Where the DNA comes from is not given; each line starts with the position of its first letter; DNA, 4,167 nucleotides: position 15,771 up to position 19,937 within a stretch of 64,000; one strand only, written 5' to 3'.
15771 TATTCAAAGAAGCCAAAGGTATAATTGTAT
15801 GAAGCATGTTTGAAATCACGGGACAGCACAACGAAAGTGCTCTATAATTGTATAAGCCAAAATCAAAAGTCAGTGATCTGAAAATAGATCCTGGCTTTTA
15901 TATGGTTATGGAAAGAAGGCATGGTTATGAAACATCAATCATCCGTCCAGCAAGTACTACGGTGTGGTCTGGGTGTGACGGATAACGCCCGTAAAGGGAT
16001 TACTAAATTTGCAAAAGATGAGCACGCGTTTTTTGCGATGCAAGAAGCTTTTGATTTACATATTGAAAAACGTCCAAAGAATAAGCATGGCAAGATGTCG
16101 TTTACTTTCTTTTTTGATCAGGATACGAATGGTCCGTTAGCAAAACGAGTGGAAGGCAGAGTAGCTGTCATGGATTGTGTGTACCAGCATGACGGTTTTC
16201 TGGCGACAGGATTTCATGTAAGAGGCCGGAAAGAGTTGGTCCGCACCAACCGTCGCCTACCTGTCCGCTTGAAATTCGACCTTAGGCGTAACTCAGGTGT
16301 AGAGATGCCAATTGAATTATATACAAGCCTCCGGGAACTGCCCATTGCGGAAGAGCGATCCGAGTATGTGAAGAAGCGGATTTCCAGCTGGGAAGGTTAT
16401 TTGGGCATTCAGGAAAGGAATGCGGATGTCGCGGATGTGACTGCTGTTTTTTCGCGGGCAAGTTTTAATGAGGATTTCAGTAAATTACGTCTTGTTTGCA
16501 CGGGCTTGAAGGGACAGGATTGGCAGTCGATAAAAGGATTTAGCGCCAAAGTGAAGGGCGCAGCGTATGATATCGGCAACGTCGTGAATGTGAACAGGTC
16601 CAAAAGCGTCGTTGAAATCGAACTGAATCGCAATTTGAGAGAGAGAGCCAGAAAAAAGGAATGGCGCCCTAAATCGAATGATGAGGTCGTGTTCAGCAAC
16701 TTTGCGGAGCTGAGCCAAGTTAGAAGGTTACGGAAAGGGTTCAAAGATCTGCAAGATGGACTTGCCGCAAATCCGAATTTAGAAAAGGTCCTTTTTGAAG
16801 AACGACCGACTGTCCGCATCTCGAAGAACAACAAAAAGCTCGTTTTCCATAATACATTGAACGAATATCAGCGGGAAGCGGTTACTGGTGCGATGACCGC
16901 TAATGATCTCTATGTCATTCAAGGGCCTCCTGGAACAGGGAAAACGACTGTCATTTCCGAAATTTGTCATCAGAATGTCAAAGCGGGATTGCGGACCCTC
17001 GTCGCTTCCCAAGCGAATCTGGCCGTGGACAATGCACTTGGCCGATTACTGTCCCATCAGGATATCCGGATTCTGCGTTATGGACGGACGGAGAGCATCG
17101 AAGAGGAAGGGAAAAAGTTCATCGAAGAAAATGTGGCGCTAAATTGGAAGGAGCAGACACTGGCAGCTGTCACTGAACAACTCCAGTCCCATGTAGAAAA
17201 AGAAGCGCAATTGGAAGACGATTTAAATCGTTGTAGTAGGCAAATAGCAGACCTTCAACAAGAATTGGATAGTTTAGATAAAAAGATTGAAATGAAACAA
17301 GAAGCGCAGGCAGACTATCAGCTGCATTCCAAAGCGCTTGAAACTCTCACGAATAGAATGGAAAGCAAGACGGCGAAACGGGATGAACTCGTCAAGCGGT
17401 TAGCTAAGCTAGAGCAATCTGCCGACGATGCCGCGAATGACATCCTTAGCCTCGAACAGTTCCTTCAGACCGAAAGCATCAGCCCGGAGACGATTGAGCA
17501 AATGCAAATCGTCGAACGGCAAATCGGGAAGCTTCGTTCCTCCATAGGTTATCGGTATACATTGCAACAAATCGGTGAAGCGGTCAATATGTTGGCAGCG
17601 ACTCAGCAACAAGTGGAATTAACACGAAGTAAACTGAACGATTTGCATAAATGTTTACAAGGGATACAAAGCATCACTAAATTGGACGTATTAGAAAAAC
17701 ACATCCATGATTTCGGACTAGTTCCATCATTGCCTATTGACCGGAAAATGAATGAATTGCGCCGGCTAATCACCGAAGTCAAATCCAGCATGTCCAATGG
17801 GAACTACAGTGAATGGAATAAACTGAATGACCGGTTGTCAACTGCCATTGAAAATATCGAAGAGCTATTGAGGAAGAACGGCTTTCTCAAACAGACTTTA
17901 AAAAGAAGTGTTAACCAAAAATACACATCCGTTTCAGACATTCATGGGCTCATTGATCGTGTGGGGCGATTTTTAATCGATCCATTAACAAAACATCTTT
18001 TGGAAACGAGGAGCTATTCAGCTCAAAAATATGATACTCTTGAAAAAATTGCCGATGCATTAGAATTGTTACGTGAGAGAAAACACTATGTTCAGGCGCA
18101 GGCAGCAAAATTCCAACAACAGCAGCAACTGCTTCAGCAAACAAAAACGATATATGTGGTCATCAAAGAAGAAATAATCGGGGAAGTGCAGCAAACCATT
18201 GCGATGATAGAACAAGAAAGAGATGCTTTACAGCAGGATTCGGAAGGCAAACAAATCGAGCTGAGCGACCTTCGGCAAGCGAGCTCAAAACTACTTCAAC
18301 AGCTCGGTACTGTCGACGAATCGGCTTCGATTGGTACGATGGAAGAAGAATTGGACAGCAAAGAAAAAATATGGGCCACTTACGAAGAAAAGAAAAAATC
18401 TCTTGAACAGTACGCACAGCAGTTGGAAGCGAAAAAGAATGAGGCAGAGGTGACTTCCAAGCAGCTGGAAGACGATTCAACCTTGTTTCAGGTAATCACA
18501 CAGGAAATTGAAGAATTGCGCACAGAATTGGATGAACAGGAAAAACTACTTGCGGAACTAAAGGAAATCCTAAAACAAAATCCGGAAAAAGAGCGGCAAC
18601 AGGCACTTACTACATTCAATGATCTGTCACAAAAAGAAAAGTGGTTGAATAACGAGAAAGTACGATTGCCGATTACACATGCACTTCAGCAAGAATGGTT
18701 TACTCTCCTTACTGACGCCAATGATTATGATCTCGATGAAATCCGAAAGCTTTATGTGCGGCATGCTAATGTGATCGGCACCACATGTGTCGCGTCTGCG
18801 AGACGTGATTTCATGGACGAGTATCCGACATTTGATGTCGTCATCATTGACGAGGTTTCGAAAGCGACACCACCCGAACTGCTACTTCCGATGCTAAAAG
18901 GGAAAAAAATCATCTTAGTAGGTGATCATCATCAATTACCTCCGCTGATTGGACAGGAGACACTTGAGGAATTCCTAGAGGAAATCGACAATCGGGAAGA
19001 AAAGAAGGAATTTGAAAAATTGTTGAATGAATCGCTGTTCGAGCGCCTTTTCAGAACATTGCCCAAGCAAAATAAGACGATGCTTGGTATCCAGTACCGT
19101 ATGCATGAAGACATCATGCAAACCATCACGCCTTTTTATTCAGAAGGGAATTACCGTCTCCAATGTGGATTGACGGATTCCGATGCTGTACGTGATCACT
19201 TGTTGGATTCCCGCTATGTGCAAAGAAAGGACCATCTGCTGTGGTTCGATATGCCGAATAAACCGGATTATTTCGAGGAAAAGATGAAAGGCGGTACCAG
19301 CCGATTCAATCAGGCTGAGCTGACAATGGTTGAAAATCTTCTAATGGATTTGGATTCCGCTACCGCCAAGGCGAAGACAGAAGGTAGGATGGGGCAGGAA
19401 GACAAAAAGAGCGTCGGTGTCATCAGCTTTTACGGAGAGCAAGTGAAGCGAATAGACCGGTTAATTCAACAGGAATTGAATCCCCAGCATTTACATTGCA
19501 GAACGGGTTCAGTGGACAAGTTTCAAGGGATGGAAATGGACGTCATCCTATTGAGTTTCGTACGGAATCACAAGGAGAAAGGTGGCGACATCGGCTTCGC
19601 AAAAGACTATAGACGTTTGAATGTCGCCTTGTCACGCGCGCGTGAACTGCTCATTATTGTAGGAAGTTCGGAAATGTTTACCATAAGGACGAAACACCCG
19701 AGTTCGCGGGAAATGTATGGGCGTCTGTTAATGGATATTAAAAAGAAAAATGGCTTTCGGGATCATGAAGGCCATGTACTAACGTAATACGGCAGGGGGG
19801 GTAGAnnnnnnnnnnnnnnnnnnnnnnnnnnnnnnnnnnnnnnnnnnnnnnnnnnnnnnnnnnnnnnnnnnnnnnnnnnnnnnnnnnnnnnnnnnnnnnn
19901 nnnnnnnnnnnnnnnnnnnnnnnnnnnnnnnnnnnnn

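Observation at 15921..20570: Two-gene SF1 helicase plus winged-helix module: candidate Mokosh-related defence system lacking kinase and PLD nuclease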

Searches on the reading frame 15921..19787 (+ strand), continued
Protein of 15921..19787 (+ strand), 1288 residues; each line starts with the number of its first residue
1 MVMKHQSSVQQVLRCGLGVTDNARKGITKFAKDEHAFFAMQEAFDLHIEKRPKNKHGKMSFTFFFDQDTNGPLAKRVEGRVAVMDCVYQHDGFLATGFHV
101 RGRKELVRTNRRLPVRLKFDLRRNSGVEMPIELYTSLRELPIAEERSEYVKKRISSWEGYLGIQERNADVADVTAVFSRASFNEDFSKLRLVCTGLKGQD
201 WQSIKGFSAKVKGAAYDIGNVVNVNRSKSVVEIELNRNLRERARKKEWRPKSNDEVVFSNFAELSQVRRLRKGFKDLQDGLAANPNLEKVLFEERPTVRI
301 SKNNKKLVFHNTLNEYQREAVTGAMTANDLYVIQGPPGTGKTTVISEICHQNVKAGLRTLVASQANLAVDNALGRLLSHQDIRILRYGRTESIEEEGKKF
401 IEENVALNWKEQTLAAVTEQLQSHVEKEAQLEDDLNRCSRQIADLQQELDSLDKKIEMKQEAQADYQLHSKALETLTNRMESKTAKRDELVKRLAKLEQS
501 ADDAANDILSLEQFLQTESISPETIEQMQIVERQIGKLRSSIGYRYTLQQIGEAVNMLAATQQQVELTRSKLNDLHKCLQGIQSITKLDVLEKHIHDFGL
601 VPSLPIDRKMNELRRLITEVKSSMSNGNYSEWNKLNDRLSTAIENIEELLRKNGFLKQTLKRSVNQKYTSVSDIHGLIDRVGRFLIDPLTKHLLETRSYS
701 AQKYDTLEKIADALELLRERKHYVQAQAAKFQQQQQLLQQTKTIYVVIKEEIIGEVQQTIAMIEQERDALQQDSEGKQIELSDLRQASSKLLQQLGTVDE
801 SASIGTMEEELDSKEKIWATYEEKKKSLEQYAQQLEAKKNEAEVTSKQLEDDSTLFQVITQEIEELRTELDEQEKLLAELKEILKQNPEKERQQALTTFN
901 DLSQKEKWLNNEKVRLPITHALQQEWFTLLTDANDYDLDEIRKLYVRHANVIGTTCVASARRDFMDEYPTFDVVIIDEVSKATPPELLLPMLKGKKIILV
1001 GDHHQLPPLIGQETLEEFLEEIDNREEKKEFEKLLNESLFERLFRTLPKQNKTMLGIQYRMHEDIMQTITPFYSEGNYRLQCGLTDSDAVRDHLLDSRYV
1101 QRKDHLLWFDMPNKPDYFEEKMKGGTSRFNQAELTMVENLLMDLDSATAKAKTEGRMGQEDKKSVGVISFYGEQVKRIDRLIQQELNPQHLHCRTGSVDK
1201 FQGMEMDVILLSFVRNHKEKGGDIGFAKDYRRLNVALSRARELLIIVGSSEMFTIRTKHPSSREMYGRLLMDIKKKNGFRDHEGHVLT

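Call 59: get_annotated_region(hit=H1, flank=6000)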
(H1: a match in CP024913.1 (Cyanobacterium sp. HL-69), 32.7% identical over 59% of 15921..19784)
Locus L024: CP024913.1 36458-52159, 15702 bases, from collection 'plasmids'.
description: Cyanobacterium sp. HL-69 plasmid pCHL69-1, complete sequence
organism: Cyanobacterium sp. HL-69 (NCBI taxid 2054282)
taxonomy: Bacteria; Cyanobacteriota; Cyanophyceae; Chroococcales; Geminocystaceae; Cyanobacterium; Cyanobacterium sp. HL-69
host: -; source: cell culture,enrichment cultures from UCC Lynda-Stan; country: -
typing (MOB-suite, as given by PLSDB): mobilizable; relaxase MOBP
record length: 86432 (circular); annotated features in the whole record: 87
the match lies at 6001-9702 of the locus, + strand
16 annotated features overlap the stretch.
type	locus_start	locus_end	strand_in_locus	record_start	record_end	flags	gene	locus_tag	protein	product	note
CDS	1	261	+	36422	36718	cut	-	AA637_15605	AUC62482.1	toxin-antitoxin system toxin component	-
CDS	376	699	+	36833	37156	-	-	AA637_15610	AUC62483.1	toxin-antitoxin system antidote component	-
CDS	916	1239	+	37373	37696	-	-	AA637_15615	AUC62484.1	toxin-antitoxin system toxin component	-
CDS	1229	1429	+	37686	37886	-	-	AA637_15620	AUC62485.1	toxin-antitoxin system HepN family antidote component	-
CDS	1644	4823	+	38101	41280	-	hsdR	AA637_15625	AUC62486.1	type I restriction enzyme, R subunit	-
CDS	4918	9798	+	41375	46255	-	-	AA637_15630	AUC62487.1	hypothetical protein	-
CDS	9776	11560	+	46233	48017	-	-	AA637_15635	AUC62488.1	hypothetical protein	-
CDS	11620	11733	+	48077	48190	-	-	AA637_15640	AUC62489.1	toxin-antitoxin system HicB family antidote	-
CDS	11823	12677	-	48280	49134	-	xerD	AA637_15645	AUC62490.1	integrase/recombinase XerD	-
CDS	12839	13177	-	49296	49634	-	-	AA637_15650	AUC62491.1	toxin-antitoxin system YdcE family toxin component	-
CDS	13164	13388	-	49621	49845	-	-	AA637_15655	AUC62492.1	toxin-antitoxin system YdcD family antidote component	-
CDS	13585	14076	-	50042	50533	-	-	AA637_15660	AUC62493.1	GNAT family acetyltransferase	-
CDS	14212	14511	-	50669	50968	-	-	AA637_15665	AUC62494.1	hypothetical protein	-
CDS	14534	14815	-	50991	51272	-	-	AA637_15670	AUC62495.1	hypothetical protein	-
CDS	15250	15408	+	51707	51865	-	-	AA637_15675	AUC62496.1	hypothetical protein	-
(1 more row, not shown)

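Call 64: search_protein_families(library=pfam, proteins=[L023:5614-9351:+, L023:9338-10930:+, L024:4918-9795:+, L024:9776-11557:+], max_evalue=0.001)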
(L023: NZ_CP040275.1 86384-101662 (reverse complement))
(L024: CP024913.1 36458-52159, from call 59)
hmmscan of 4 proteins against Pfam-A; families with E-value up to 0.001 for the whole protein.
L023:5614-9351:+ (1246 aa): 8 families
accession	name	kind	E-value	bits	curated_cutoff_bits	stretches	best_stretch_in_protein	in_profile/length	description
PF13087.12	AAA_12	-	2.5e-44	151.7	27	1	1018-1218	6-194/195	AAA domain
PF13086.12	AAA_11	-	2.4e-39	136.1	27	2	765-987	79-254/257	AAA domain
PF13604.12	AAA_30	-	1.1e-10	42.1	27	1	355-411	2-59/191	AAA domain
PF13245.12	AAA_19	-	2.3e-08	34.8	25.1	1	360-411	2-54/134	AAA domain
PF13481.12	AAA_25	-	6.4e-06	26.4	27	1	362-401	25-63/195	AAA domain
PF01443.25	Viral_helicase1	-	1.7e-05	25.2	21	0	919-986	32-100/228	Viral superfamily 1 RNA helicase core domain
PF20720.3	nSTAND3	-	0.00017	21.7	27.2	0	361-400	8-47/155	Novel STAND NTPase 3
PF13191.12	AAA_16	-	0.00051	21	32.6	1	362-443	15-98/167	AAA ATPase domain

L023:9338-10930:+ (531 aa): 1 family
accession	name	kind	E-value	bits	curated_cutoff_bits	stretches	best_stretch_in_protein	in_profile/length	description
PF14487.12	DarT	-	9.2e-16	58.6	22.5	1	341-507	2-182/201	ssDNA thymidine ADP-ribosyltransferase, DarT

L024:4918-9795:+ (1626 aa): 8 families
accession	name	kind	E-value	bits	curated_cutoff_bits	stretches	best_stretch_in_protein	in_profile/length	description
PF13087.12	AAA_12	-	2.3e-48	164.8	27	1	1388-1590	1-193/195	AAA domain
PF13086.12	AAA_11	-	1.9e-41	143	27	2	1176-1366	102-254/257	AAA domain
PF13604.12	AAA_30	-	3.4e-11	43.7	27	1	587-639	3-56/191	AAA domain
PF13245.12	AAA_19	-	8e-11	42.7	25.1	1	590-641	1-53/134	AAA domain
PF01443.25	Viral_helicase1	-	1.1e-07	32.3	21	0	1311-1365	45-100/228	Viral superfamily 1 RNA helicase core domain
PF25199.1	nSTAND_NTPase5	-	0.00019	21.7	34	0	600-638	40-79/145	Novel STAND NTPase 5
PF13191.12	AAA_16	-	0.0002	22.3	32.6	1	600-674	23-98/167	AAA ATPase domain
PF13481.12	AAA_25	-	0.00086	19.4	27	0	582-633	14-64/195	AAA domain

L024:9776-11557:+ (594 aa): 1 family
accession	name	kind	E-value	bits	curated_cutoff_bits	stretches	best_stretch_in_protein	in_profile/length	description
PF13091.12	PLDc_2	-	3.1e-06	27.5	27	1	337-441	2-100/132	PLD-like domain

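Call 67: search_protein_families(library=padloc, proteins=[L023:5614-9351:+, L023:9338-10930:+, L024:4918-9795:+, L024:9776-11557:+], max_evalue=0.001)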
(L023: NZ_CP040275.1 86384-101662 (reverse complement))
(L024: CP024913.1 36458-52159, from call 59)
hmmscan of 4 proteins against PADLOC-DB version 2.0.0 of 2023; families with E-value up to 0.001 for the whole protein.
L023:5614-9351:+ (1246 aa): 9 families
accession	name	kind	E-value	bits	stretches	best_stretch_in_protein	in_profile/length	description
PDLC03920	MkoA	-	2.7e-106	355.1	1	182-1240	448-1093/1112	-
PDLC03921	MkoA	-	3.6e-94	314.6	2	721-1235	1083-1584/1607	-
PDLC03924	MkoC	-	2.3e-35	120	3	1096-1224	822-950/1136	-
PDLC05009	PDC-S37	-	1e-10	38.1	1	947-985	937-975/1550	-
PDLC04140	mad8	-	2.3e-08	31.9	1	350-431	4-70/314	mads_8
PDLC02194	Hhe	-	4.8e-06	22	0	946-986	1379-1419/1911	-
PDLC05065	PDC-S68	-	5.4e-06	22.5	0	353-402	604-652/1221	-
PDLC02895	DpdJ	-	4.3e-05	18.5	1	1144-1241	379-477/2112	DpdJ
PDLC00136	GajB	-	0.0009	16.2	0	363-422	10-71/570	UrvD helicase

L023:9338-10930:+ (531 aa): 3 families
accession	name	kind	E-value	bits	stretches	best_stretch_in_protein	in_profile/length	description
PDLC03923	MkoB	-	1.6e-09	35.3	1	39-124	20-103/454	-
PDLC03922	MkoB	-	1e-08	33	1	38-218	12-197/610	-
PDLC02991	DarT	-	2e-08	32.4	1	337-515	10-188/196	-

L024:4918-9795:+ (1626 aa): 6 families
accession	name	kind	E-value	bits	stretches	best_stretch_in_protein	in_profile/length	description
PDLC03920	MkoA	-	4.3e-114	380.9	2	1176-1610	721-1095/1112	-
PDLC03921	MkoA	-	1.9e-107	358.7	2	1196-1610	1177-1588/1607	-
PDLC03924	MkoC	-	2.7e-32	109.9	3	1469-1600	821-953/1136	-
PDLC05009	PDC-S37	-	4.9e-10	35.9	1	1326-1529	937-1115/1550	-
PDLC04140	mad8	-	8.8e-09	33.3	1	591-751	17-148/314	mads_8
PDLC02895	DpdJ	-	0.0003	15.7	0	1518-1589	380-452/2112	DpdJ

L024:9776-11557:+ (594 aa): 2 families
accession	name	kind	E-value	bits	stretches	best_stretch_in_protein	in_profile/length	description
PDLC03922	MkoB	-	1.3e-30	105.2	1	45-461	17-432/610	-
PDLC03924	MkoC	-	3.3e-13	46.7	1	314-468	977-1125/1136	-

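Call 90: search_protein_families(library=padloc, alignment_id=A5, max_evalue=1e-8)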
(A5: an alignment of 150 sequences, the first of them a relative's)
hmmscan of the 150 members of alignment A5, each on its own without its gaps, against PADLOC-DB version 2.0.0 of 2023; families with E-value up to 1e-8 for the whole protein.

A. member 1, L001:4185-5636:+ (484 aa): 0 families

B. families by the number of members that match (of 150 scanned): 27 families (the first 25 are shown)
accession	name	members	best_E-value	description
PDLC04135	mad3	7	5.9e-34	mads_3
PDLC04140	mad8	5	3.4e-12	mads_8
PDLC02960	RT-Protease_XI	2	4.2e-20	single gene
PDLC02959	RT-Protease_XI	2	5.3e-19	single gene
PDLC01652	WYL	2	4.7e-15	"CAS-I,CAS-II,CAS-III,CAS-IV,CAS-V,CAS-VI; associated_signaling"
PDLC04899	PDC-S07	2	1.7e-14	-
PDLC00758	Effector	2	2.5e-14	Phospholipase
PDLC02914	ATPase-Toprim_I-B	2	8.1e-12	-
PDLC03855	LmuA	2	1.4e-11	-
PDLC02980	AriA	2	1.6e-11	-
PDLC00755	Effector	2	2.4e-10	Phospholipase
PDLC04838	PDC-S04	1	7.6e-53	-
PDLC01097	C3a214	1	1.2e-33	GlgB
PDLC04839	PDC-S04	1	9.6e-33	-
PDLC01043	CorA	1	5.3e-28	CorA-like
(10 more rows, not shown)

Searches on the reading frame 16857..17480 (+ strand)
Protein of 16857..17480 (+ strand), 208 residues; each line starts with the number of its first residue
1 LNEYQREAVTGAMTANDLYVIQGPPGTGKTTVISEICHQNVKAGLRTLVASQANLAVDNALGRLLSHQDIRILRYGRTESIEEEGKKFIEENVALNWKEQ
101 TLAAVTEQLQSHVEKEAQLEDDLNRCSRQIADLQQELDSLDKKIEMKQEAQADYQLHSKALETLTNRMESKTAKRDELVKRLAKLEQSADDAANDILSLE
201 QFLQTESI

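Call 50: search_protein_families(library=padloc, proteins=[window:16857-17480:+], max_evalue=0.01)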
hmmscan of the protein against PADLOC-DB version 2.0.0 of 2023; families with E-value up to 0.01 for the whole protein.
window:16857-17480:+ (208 aa): 33 families (the best 25 are shown)
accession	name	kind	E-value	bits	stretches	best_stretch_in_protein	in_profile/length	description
PDLC03921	MkoA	-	1.4e-26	90.6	1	1-195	1027-1223/1607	-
PDLC03920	MkoA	-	3.9e-24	83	1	2-182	617-766/1112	-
PDLC03924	MkoC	-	6.1e-09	32.5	1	2-201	250-477/1136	-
PDLC04140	mad8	-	2e-06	25.5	1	13-196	24-175/314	mads_8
PDLC05009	PDC-S37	-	4.2e-06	22.8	1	5-56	298-348/1550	-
PDLC03862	LmuB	-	5.3e-06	23.1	1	86-205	204-321/643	-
PDLC05064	PDC-S68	-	9.9e-06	21.5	1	6-50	690-734/1273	-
PDLC03865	LmuB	-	0.00012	18.5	1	97-199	570-664/1007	-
PDLC02350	AbiO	-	0.00018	18.4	1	4-57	182-233/468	AbiO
PDLC05035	PDC-S53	-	0.00036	16.7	1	4-60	498-552/900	-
PDLC00551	JetC2|JetC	-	0.00043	16.2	1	83-195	724-835/1365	DUF3584 domain; MukB-like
PDLC05065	PDC-S68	-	0.00062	15.6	1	12-40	616-644/1221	-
PDLC02372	Nhi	-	0.00068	16.4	1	11-75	193-254/470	-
PDLC01734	typeIV_RecD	-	0.00088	15.6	1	3-51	342-389/763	RecD_0_IVD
PDLC00504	JetC1|JetC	-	0.00095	15.3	1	93-204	289-402/1144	DUF3584 domain; MukB-like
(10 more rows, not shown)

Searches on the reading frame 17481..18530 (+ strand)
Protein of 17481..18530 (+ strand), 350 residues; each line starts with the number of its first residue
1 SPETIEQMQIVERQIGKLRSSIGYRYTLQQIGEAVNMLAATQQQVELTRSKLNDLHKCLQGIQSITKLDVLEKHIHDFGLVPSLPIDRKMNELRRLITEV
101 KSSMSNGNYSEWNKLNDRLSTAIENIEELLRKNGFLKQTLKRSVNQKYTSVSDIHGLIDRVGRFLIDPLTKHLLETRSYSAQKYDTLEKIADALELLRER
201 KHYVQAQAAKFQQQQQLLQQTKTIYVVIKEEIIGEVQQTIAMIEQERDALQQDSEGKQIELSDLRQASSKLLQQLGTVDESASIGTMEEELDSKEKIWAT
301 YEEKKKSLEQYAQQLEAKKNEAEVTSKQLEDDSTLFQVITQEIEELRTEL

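Call 50: search_protein_families(library=padloc, proteins=[window:17481-18530:+], max_evalue=0.01)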
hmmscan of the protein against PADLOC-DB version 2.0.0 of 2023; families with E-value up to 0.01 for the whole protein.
window:17481-18530:+ (350 aa): 2 families
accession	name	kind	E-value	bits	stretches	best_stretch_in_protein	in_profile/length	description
PDLC00551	JetC2|JetC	-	0.00025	17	1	4-148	818-962/1365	DUF3584 domain; MukB-like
PDLC03859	LmuB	-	0.0011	16.3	1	40-325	197-478/611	-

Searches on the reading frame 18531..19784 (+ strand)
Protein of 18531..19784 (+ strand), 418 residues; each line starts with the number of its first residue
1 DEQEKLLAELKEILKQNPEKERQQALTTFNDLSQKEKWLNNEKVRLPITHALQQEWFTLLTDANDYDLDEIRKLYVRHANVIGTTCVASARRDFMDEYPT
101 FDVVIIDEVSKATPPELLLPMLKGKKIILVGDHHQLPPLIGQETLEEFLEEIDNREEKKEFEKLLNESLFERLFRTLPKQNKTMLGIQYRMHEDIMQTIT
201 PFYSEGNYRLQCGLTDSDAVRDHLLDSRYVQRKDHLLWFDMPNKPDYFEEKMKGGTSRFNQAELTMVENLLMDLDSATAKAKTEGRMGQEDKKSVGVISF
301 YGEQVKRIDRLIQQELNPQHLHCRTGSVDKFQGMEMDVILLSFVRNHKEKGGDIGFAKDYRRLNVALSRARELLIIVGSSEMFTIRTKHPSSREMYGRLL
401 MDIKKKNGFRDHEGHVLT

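Call 50: search_protein_families(library=padloc, proteins=[window:18531-19784:+], max_evalue=0.01)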
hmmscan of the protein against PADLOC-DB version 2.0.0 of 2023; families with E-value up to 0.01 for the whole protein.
window:18531-19784:+ (418 aa): 11 families
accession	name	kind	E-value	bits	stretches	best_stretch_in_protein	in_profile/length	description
PDLC03920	MkoA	-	2.8e-89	298.8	1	9-405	710-1099/1112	-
PDLC03921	MkoA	-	4.8e-72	241.3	1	11-388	1204-1575/1607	-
PDLC03924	MkoC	-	3e-25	86.5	2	252-402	822-965/1136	-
PDLC05009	PDC-S37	-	8.5e-13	45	2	100-166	937-1003/1550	-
PDLC02194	Hhe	-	5.4e-06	21.9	1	100-138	1380-1418/1911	-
PDLC02895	DpdJ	-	7.7e-06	21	1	295-382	371-456/2112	DpdJ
PDLC05065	PDC-S68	-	3.5e-05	19.7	1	96-139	699-745/1221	-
PDLC01734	typeIV_RecD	-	0.00015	18.2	1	101-141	435-477/763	RecD_0_IVD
PDLC01148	RecD_like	-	0.0013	15.1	1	101-143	404-448/719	RecD/Tra ATPase fused to N-terminal HHH domain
PDLC05064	PDC-S68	-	0.0013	14.5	1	97-156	775-841/1273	-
PDLC02372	Nhi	-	0.0037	14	1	92-162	255-322/470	-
